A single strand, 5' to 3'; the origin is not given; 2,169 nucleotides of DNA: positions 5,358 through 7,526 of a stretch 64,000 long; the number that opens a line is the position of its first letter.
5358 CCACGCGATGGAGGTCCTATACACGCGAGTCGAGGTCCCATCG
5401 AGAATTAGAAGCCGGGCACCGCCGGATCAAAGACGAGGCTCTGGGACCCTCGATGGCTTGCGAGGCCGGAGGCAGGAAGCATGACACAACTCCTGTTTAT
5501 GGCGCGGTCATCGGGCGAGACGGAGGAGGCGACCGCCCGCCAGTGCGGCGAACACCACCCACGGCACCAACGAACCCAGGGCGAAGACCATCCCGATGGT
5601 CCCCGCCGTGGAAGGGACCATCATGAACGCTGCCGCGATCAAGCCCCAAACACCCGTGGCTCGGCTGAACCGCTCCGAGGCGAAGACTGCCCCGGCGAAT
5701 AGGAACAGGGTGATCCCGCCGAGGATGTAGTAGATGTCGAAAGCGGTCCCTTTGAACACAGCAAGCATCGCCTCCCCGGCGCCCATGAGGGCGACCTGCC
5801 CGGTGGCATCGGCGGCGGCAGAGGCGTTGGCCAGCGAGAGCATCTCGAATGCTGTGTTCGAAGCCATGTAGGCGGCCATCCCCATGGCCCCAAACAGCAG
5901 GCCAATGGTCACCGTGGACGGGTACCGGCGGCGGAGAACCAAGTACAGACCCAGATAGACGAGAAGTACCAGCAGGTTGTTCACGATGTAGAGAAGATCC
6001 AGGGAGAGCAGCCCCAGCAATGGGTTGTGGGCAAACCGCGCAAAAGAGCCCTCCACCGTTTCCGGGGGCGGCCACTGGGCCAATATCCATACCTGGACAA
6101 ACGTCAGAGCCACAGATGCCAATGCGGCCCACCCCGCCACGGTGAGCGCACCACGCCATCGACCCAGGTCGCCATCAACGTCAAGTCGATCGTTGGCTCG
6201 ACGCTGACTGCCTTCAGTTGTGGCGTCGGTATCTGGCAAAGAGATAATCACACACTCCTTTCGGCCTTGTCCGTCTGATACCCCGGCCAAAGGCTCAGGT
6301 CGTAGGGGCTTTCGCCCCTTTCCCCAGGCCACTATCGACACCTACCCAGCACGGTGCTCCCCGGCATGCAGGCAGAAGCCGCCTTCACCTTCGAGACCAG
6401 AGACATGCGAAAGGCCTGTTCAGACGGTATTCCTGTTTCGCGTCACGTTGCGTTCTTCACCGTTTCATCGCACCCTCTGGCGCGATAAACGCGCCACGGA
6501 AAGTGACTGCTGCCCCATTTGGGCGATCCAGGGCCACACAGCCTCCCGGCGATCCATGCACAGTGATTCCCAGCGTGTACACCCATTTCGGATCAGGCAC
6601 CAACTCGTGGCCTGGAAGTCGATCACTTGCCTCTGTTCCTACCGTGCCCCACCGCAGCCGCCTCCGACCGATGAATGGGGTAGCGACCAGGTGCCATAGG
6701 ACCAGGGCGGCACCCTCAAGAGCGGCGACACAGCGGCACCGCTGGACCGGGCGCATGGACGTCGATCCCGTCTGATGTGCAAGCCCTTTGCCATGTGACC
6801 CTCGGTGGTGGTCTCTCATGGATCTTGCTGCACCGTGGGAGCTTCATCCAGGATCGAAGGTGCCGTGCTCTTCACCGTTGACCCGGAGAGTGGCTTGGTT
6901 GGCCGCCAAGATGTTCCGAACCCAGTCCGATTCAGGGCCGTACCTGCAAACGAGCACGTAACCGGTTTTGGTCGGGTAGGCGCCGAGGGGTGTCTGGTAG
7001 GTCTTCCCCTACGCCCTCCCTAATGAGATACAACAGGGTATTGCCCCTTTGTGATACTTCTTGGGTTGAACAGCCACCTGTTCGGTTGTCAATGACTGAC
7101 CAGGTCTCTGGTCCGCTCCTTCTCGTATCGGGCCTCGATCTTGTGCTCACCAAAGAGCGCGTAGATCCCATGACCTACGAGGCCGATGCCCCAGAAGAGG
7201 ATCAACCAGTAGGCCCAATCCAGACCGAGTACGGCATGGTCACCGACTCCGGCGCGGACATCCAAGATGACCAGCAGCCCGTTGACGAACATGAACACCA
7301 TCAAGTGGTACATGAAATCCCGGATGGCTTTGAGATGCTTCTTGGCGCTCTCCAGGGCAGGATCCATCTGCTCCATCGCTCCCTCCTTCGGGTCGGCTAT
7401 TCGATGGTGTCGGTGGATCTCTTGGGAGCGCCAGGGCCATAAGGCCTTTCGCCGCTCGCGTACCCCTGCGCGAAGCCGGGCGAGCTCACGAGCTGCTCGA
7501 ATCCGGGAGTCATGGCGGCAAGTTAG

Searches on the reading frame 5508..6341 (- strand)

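Call 91: search_protein_families(library=pfam, proteins=[window:5508-6341:-], max_evalue=0.00001)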
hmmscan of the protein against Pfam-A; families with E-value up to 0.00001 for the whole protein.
window:5508-6341:- (277 aa): 1 family
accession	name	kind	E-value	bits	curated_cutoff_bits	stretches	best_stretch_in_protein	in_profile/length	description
PF14329.11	DUF4386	-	1.9e-07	31.7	27.6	1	69-268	2-197/210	Domain of unknown function (DUF4386)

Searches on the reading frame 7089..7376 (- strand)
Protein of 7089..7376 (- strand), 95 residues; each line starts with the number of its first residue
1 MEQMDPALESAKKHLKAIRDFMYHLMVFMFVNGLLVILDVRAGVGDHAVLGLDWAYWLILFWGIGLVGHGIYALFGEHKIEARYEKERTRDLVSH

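Call 91: search_protein_families(library=pfam, proteins=[window:7089-7376:-], max_evalue=0.00001)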
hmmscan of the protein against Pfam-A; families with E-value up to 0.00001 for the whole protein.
window:7089-7376:- (95 aa): 1 family
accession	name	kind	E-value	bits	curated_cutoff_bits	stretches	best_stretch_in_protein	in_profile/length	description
PF13239.11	2TM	-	6.5e-17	61.8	24.8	1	10-90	2-75/79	2TM domain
